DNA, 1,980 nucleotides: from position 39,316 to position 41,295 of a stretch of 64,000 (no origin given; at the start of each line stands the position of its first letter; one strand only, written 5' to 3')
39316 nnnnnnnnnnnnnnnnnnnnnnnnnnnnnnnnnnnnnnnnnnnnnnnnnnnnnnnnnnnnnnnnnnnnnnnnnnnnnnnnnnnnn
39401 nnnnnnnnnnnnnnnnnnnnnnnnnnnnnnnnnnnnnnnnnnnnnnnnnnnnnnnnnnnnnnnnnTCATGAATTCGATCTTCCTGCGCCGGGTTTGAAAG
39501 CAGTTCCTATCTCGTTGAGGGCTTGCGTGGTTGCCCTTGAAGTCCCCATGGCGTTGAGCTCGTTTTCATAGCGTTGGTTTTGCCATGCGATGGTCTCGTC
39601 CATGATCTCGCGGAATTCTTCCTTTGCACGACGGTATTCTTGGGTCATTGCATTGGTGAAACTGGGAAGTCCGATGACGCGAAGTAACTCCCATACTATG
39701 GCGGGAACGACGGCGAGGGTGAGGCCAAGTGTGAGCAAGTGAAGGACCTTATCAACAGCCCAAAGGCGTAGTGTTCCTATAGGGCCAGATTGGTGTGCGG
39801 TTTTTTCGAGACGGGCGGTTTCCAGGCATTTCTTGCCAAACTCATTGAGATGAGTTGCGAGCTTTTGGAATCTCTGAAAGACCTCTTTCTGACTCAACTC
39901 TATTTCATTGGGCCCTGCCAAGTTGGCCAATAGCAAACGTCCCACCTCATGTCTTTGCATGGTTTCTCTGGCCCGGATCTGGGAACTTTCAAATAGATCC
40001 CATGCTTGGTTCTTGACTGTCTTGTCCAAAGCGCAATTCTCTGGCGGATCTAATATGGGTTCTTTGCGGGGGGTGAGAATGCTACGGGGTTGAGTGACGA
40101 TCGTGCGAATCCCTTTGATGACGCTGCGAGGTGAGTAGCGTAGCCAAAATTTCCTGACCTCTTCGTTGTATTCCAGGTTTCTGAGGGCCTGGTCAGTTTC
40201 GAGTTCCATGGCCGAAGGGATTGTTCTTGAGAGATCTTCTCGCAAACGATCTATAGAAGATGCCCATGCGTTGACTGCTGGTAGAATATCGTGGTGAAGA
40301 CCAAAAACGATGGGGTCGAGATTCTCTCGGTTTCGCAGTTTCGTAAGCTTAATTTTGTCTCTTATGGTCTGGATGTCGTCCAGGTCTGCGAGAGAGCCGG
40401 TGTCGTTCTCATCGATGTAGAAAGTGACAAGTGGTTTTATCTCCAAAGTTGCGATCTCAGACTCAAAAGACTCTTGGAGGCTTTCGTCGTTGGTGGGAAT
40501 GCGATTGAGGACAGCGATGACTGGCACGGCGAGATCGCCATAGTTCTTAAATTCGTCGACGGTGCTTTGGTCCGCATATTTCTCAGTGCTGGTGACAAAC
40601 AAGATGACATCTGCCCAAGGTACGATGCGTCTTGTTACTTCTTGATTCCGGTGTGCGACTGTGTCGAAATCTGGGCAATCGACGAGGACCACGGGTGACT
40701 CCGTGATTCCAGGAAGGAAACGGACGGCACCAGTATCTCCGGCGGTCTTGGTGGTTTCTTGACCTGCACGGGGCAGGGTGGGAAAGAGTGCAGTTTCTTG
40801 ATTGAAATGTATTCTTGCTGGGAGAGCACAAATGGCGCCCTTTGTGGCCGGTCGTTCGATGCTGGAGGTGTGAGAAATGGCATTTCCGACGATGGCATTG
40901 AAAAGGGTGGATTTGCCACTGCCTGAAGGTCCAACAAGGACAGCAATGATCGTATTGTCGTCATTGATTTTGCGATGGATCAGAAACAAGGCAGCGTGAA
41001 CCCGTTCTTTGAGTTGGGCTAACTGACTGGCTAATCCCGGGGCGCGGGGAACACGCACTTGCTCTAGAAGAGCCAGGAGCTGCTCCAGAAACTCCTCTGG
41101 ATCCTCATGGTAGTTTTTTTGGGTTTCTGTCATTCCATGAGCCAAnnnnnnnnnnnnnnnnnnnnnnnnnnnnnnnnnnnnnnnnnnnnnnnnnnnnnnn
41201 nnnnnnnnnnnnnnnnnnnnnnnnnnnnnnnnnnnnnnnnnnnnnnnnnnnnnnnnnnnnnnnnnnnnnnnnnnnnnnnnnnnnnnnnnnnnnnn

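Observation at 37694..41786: Translationally coupled trio: pilin-like protein plus two paralogous membrane-anchored dynamin-like GTPases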

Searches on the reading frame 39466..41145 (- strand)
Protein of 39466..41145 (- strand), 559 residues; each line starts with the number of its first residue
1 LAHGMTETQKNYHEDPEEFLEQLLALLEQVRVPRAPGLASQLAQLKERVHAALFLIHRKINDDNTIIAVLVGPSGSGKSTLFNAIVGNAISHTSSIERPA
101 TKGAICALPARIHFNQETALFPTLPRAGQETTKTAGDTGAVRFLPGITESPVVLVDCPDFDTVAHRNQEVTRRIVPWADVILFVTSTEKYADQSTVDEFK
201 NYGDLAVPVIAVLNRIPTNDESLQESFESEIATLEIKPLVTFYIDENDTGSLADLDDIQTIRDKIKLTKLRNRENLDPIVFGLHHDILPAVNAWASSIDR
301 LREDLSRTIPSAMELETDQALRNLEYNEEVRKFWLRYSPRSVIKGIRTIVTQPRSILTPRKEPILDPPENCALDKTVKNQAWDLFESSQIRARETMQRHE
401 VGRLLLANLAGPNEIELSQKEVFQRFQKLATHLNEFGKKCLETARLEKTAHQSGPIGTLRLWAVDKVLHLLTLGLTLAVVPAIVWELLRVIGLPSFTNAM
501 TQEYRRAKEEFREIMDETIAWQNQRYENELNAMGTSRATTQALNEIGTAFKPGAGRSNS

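Call 6: search_protein_families(library=pfam, proteins=[window:39466-41145:-], max_evalue=1)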
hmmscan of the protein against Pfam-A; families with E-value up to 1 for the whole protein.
window:39466-41145:- (559 aa): 23 families
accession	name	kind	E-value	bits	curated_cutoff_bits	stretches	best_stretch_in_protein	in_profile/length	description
PF00350.29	Dynamin_N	-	1.4e-11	45.2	27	2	146-204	97-155/168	Dynamin family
PF01926.29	MMR_HSR1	-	3.1e-08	34.1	21.9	2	69-96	3-29/113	50S ribosome-binding GTPase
PF00005.33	ABC_tran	-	2.3e-06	28.7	25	1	67-124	13-74/137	ABC transporter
PF03193.22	RsgA_GTPase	-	2.6e-06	27.8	30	1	67-103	108-144/174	RsgA GTPase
PF13555.12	AAA_29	-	0.00074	19.7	27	1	67-85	24-42/61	P-loop containing region of AAA domain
PF13304.12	AAA_21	-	0.00094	19.8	27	1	67-86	1-20/304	AAA domain, putative AbiEii toxin, Type IV TA system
PF13401.12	AAA_22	-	0.0012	19.6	27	1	67-172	7-56/130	AAA domain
PF13476.12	AAA_23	-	0.0023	19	27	1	67-87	21-41/201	AAA domain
PF04548.22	AIG1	-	0.0083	15.9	27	1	69-97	4-32/212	AIG1 family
PF13191.12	AAA_16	-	0.011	16.6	32.6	1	51-89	10-48/167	AAA ATPase domain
PF25199.1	nSTAND_NTPase5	-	0.013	15.8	34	1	51-87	27-63/145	Novel STAND NTPase 5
PF20703.3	nSTAND1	-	0.014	15.5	27.1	1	63-118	33-85/379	Novel STAND NTPase 1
PF00931.28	NB-ARC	-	0.015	15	23.5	1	61-88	15-41/248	NB-ARC domain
PF01637.24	ATPase_2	-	0.031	14.5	33.2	1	55-89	10-44/225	ATPase domain predominantly from Archaea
PF00004.35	AAA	-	0.041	14.8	21.2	1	69-96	2-29/131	ATPase family associated with various cellular activities (AAA)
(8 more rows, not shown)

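Call 7: search_protein_families(library=ncbifam, proteins=[window:39466-41145:-], max_evalue=1)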
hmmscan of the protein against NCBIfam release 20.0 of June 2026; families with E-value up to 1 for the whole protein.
window:39466-41145:- (559 aa): 81 families (the best 25 are shown)
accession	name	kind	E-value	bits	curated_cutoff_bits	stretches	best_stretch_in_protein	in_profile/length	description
NF000908.1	PRK00089.1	equivalog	2.5e-06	27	237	1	68-96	6-34/291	GTPase Era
TIGR03918.1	GTP_HydF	equivalog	3.9e-06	26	325.55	2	151-237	57-144/392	[FeFe] hydrogenase H-cluster maturation GTPase HydF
TIGR00231.1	small_GTP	domain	6.4e-06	26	42.5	1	65-95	3-33/164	GTP-binding protein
TIGR00436.1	era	equivalog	0.00012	21.5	116.25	1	70-98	5-33/270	GTPase Era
NF009379.0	PRK12740.1-3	equivalog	0.00027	19.6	513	1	67-228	10-147/674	elongation factor G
TIGR03594.1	GTPase_EngA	equivalog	0.0003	19.9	306.7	1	69-89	4-24/432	ribosome biogenesis GTPase Der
NF040873.1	AztA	equivalog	0.00043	19.9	220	1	65-101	18-54/191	zinc ABC transporter ATP-binding protein AztA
NF000355.4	ribo_prot_ABC_F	equivalog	0.0012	17.9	380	1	62-104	26-67/499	ribosomal protection-like ABC-F family protein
TIGR01978.1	sufC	equivalog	0.0019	17.7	212.8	1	66-91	27-52/243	Fe-S cluster assembly ATPase SufC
NF008653.0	PRK11650.1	subfamily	0.0022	17.1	432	1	56-87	23-52/357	sn-glycerol-3-phosphate ABC transporter ATP-binding protein UgpC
TIGR00157.1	TIGR00157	equivalog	0.003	17.1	100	1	67-103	124-160/247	ribosome small subunit-dependent GTPase A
NF010068.0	PRK13548.1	equivalog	0.003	16.7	261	1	63-96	29-62/261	heme ABC transporter ATP-binding protein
NF008039.0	PRK10771.1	equivalog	0.0049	16.3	298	1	67-121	28-83/234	thiamine ABC transporter ATP-binding protein ThiQ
NF011630.0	PRK15056.1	equivalog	0.005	16.1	393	1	65-88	33-56/274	manganese/iron ABC transporter ATP-binding protein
TIGR01277.1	thiQ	equivalog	0.006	16.2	245.05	1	65-97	25-56/213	thiamine ABC transporter ATP-binding protein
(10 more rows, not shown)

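Call 8: search_protein_families(library=padloc, proteins=[window:39466-41145:-], max_evalue=1)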
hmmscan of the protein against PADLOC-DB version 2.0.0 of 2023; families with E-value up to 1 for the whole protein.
window:39466-41145:- (559 aa): 19 families
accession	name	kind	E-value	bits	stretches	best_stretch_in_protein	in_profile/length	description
PDLC03841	LeoBC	-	6.5e-08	30.1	1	17-235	19-211/601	-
PDLC04135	mad3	-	4.1e-06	24.6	1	67-88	24-45/374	mads_3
PDLC03839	LeoA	-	7.7e-05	20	1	17-205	17-159/559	-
PDLC04140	mad8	-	9.6e-05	20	1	67-93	29-55/314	mads_8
PDLC02980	AriA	-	0.0004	18.5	1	67-86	1-20/304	-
PDLC00283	PtuA1|PtuA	-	0.0011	16.1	1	54-95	15-56/448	AAA ATPase domain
PDLC04182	HEC-01A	-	0.0025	14.8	1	61-85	27-51/406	-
PDLC00518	JetC1|JetC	-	0.0039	13.1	1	70-85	44-59/1112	DUF3584 domain; MukB-like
PDLC02981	AriAB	-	0.0079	12.9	1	62-85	21-43/694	-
PDLC00265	PtuA1|PtuA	-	0.0083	13.3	1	55-99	20-63/479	AAA ATPase domain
PDLC00266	PtuA1|PtuA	-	0.0089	13.3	1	58-98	18-58/483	AAA ATPase domain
PDLC04476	PDC-M16A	-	0.025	11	1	44-97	4-57/691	-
PDLC03859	LmuB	-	0.026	11.7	1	65-85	24-44/611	-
PDLC00284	PtuA1|PtuA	-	0.028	11.2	1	61-93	79-110/545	AAA ATPase domain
PDLC00303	PtuA1|PtuA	-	0.031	11.4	1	66-90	13-37/386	AAA ATPase domain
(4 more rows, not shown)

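Call 12: find_homologous_proteins(query=window:39466-41133:-, max_evalue=0.001)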
Query window:39466-41133:- (555 aa): 17 proteins with E <= 0.001 among 8000 candidates.
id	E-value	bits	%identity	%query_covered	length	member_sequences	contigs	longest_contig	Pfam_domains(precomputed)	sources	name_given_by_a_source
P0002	0.0e+0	1239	100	100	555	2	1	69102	PF01926.30,PF00005.34,PF00350.30,PF03193.23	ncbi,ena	-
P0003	0.0e+0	1089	87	100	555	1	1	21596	PF01926.30,PF00005.34,PF00350.30,PF03193.23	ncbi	-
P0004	2.6e-137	477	46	97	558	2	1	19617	PF01926.30,PF00350.30,PF03193.23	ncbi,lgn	ncbi:MAG: GTPase SAR1 family protein [Planctomycetota bacterium]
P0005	4.1e-109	384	38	96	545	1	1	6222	-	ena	-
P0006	1.4e-98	349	38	95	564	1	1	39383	PF01926.30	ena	-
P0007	9.5e-82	293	35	88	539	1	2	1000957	-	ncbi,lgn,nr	ncbi:MAG: hypothetical protein H6807_03680 [Planctomycetes bacterium]|nr:hypothetical protein [Planc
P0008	1.2e-62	230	42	57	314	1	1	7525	PF01926.30,PF00005.34,PF00350.30,PF03193.23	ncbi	-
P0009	1.2e-13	69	34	30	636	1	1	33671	PF01926.30,PF00350.30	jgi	jgi:energy-coupling factor transporter ATP-binding protein EcfA2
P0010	2.3e-8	51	30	30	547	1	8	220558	PF01926.30,PF00350.30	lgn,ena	-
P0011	1.1e-7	49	35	25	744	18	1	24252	PF01926.30,PF00350.30,PF00009.34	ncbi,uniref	ncbi:YfjP family GTPase [Streptomyces caniscabiei]|uniref:GTPase n=2 Tax=Streptomyces caniscabiei Ta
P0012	9.5e-7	46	31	29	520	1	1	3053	PF01926.30,PF00350.30,PF03193.23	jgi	jgi:GTP-binding protein EngB required for normal cell division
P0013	1.2e-6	45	32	26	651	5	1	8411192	PF01926.30,PF00350.30,PF00009.34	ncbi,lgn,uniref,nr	ncbi:GTPase [Streptomyces sp. NBC_01185]|uniref:YfjP family GTPase n=1 Tax=Streptomyces sp. NBC_0118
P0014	6.2e-6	43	33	28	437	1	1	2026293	PF01926.30,PF00350.30,PF02421.25,PF03193.23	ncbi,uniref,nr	ncbi:GTPase [Demequina sp. NBRC 110054]|uniref:GTPase n=1 Tax=Demequina sp. NBRC 110054 TaxID=157034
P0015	4.4e-5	40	29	27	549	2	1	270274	PF01926.30,PF00350.30,PF00009.34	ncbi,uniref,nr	ncbi:GTPase [Streptomyces avicenniae]|uniref:GTPase n=1 Tax=Streptomyces avicenniae TaxID=500153 Rep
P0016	3.6e-4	37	32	22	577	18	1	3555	PF01926.30,PF00005.34,PF00350.30,PF20703.4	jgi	-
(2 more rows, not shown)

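Call 13: find_encoding_contigs(protein=P0004, flank=8000, max_places=2)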
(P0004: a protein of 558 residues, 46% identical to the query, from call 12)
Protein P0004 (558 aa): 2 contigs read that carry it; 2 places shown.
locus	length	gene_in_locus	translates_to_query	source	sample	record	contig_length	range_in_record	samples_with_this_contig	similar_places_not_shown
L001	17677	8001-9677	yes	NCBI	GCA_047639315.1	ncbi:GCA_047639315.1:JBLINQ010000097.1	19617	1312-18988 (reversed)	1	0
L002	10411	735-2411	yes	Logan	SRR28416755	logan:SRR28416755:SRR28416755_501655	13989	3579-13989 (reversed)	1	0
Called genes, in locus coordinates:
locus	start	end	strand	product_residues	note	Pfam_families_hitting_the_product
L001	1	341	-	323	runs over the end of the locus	PF13174:TPR_6 (faint), PF13428:TPR_14 (faint), PF00515:TPR_1 (faint), PF07719:TPR_2 (faint), PF13432:TPR_16 (faint), PF14559:TPR_19 (faint), PF13431:TPR_17 (faint), PF25064:ARM_TT21_5th (faint)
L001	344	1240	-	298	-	PF01557:FAA_hydrolase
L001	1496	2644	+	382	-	PF02670:DXP_reductoisom, PF08436:DXP_redisom_C, PF13288:DXPR_C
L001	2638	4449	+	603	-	PF02163:Peptidase_M50, PF00595:PDZ (faint), PF17820:PDZ_6 (weak), PF13180:PDZ_2 (weak), PF17820:PDZ_6 (weak)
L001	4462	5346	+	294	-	PF01040:UbiA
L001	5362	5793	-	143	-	-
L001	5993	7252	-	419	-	PF01743:PolyA_pol, PF12627:PolyA_pol_RNAbd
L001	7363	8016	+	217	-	-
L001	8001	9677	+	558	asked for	PF00350:Dynamin_N (weak), PF01926:MMR_HSR1 (faint), PF03193:RsgA_GTPase (faint)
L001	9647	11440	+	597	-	PF01926:MMR_HSR1, PF03193:RsgA_GTPase (faint), PF00350:Dynamin_N (faint)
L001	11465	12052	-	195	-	-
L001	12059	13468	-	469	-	PF13646:HEAT_2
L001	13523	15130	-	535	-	PF02321:OEP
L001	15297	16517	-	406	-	PF13646:HEAT_2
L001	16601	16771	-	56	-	-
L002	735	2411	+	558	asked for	PF00350:Dynamin_N (weak), PF01926:MMR_HSR1 (faint), PF03193:RsgA_GTPase (faint)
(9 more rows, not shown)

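Call 14: find_encoding_contigs(protein=P0007, flank=8000, max_places=2)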
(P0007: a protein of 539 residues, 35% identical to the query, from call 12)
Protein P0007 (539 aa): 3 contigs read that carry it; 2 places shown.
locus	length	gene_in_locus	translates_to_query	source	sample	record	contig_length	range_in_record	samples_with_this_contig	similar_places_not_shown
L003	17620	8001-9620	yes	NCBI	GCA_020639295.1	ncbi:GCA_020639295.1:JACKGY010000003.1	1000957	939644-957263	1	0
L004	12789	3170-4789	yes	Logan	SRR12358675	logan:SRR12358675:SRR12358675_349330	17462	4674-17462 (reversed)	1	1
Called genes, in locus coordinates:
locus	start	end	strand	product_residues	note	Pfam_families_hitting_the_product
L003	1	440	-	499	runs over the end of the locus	PF07719:TPR_2 (faint), PF12895:ANAPC3 (faint), PF13374:TPR_10 (faint), PF13428:TPR_14 (faint), PF00515:TPR_1 (faint), PF14559:TPR_19 (weak), PF13424:TPR_12 (weak), PF13432:TPR_16 (weak), +6 more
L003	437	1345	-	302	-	PF01557:FAA_hydrolase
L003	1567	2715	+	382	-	PF02670:DXP_reductoisom, PF08436:DXP_redisom_C, PF13288:DXPR_C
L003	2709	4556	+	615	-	PF02163:Peptidase_M50, PF13180:PDZ_2 (faint), PF00595:PDZ (faint), PF17820:PDZ_6, PF21558:Pept_S41_N_bact (faint), PF17820:PDZ_6 (weak)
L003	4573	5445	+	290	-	PF01040:UbiA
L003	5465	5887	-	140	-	-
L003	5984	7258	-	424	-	PF01743:PolyA_pol, PF12627:PolyA_pol_RNAbd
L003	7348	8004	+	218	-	-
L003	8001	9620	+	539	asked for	-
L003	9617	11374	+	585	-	PF00350:Dynamin_N (faint), PF01926:MMR_HSR1 (weak)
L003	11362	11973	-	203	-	-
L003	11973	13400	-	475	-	PF02985:HEAT (faint), PF13646:HEAT_2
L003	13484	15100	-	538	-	PF02321:OEP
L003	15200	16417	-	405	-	PF13646:HEAT_2 (weak)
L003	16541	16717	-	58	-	-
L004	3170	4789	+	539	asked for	-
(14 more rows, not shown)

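Call 15: find_encoding_contigs(protein=P0006, flank=8000, max_places=2)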
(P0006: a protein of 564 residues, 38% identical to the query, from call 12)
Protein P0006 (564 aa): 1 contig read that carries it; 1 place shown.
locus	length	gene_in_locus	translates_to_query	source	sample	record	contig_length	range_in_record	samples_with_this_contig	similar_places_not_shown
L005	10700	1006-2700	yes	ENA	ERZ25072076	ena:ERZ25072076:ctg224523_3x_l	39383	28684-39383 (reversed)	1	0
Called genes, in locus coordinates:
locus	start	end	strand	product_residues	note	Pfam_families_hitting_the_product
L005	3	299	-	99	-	?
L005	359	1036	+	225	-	-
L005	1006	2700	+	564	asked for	PF01926:MMR_HSR1 (faint)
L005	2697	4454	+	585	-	PF00350:Dynamin_N (faint), PF01926:MMR_HSR1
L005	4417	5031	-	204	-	-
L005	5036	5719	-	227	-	-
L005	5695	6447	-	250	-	-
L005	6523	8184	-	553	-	PF02321:OEP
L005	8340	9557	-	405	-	PF13646:HEAT_2, PF03130:HEAT_PBS (faint)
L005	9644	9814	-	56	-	-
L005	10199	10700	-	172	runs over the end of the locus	-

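Call 17: find_encoding_contigs(protein=P0005, flank=8000, max_places=2)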
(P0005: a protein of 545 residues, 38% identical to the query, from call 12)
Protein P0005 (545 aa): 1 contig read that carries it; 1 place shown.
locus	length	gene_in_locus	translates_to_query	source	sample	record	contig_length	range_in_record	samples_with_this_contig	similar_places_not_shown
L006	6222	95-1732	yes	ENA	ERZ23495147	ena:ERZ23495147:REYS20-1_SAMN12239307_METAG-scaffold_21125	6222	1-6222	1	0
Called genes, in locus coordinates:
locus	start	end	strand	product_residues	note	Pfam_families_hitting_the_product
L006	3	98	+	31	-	?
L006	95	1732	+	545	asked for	-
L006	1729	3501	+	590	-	PF00350:Dynamin_N (faint), PF01926:MMR_HSR1, PF03193:RsgA_GTPase (faint)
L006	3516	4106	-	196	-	-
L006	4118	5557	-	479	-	PF13646:HEAT_2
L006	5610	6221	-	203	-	?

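Call 18: find_encoding_contigs(protein=P0003, flank=8000, max_places=2)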
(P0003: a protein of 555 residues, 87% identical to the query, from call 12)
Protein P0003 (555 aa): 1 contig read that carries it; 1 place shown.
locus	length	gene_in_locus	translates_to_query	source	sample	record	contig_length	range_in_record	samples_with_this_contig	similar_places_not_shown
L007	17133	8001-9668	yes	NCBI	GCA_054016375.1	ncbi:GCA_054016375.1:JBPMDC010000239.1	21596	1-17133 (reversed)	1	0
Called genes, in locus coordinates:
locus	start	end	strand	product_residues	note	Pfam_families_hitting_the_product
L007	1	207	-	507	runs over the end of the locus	PF00515:TPR_1 (faint), PF07719:TPR_2 (faint), PF13174:TPR_6 (faint), PF13181:TPR_8 (faint), PF13424:TPR_12 (faint), PF13428:TPR_14 (faint), PF14559:TPR_19 (faint), PF13432:TPR_16 (weak), +1 more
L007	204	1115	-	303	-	PF01557:FAA_hydrolase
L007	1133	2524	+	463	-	PF02670:DXP_reductoisom, PF08436:DXP_redisom_C, PF13288:DXPR_C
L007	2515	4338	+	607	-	PF02163:Peptidase_M50, PF00595:PDZ (faint), PF13180:PDZ_2 (weak), PF17820:PDZ_6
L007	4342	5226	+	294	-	PF01040:UbiA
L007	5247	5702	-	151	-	-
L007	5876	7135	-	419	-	PF01743:PolyA_pol, PF12627:PolyA_pol_RNAbd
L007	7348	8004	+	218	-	-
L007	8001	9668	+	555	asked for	PF03193:RsgA_GTPase (weak), PF00005:ABC_tran (weak), PF00350:Dynamin_N (faint), PF01926:MMR_HSR1 (faint)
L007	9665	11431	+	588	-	PF01926:MMR_HSR1 (weak)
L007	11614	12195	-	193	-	-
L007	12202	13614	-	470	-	PF13646:HEAT_2 (weak)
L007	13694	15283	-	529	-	PF02321:OEP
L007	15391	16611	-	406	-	PF02985:HEAT (faint), PF13646:HEAT_2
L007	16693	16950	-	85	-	-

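Call 21: search_solved_structures(query=A2, max_evalue=1, show_alignments=2)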
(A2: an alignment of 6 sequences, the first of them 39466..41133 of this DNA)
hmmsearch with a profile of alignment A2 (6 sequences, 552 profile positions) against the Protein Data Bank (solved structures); distinct sequences matched with E-value up to 1: 115 (the best 60 are shown).
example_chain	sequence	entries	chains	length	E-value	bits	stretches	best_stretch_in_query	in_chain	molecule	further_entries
6c2u_A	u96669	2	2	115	4.2e-06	28.5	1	49-78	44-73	phosphate-loop protein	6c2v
9bs0_W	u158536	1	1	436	0.00021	22.9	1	46-100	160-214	GTPase Der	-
5lad_A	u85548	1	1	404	0.00026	22.6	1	146-225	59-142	Putative GTP-binding protein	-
1mky_A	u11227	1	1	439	0.00029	22.4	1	51-91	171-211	Probable GTP-binding protein engA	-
4dcs_A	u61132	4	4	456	0.00061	21.4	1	46-99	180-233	GTP-BINDING PROTEIN ENGA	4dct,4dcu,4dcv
2hjg_A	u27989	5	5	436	0.00064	21.3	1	46-99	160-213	GTP-binding protein engA | GTPase Der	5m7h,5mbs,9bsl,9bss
3qq5_A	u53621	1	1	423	0.0011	20.5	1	146-225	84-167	Small GTP-binding protein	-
3lxx_A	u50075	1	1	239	0.011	17.3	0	54-90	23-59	GTPase IMAP family member 4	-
6ha8_V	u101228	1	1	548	0.014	16.9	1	63-93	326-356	Nucleotide-binding protein ExpZ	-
7am2_BU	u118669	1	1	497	0.017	16.6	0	13-85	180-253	GTPase Der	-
8i38_A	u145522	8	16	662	0.027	15.9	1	64-83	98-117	ABC transporter G family member 25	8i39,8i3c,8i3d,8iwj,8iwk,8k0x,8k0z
8i3a_A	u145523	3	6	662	0.027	15.9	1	64-83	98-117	ABC transporter G family member 25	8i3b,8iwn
8wba_A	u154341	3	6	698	0.029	15.8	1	64-83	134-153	ABC transporter G family member 25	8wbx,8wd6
8wam_A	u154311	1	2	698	0.029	15.8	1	64-83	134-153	ABC transporter G family member 25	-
3ux8_A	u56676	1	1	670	0.032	15.7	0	38-85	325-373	Excinuclease ABC, A subunit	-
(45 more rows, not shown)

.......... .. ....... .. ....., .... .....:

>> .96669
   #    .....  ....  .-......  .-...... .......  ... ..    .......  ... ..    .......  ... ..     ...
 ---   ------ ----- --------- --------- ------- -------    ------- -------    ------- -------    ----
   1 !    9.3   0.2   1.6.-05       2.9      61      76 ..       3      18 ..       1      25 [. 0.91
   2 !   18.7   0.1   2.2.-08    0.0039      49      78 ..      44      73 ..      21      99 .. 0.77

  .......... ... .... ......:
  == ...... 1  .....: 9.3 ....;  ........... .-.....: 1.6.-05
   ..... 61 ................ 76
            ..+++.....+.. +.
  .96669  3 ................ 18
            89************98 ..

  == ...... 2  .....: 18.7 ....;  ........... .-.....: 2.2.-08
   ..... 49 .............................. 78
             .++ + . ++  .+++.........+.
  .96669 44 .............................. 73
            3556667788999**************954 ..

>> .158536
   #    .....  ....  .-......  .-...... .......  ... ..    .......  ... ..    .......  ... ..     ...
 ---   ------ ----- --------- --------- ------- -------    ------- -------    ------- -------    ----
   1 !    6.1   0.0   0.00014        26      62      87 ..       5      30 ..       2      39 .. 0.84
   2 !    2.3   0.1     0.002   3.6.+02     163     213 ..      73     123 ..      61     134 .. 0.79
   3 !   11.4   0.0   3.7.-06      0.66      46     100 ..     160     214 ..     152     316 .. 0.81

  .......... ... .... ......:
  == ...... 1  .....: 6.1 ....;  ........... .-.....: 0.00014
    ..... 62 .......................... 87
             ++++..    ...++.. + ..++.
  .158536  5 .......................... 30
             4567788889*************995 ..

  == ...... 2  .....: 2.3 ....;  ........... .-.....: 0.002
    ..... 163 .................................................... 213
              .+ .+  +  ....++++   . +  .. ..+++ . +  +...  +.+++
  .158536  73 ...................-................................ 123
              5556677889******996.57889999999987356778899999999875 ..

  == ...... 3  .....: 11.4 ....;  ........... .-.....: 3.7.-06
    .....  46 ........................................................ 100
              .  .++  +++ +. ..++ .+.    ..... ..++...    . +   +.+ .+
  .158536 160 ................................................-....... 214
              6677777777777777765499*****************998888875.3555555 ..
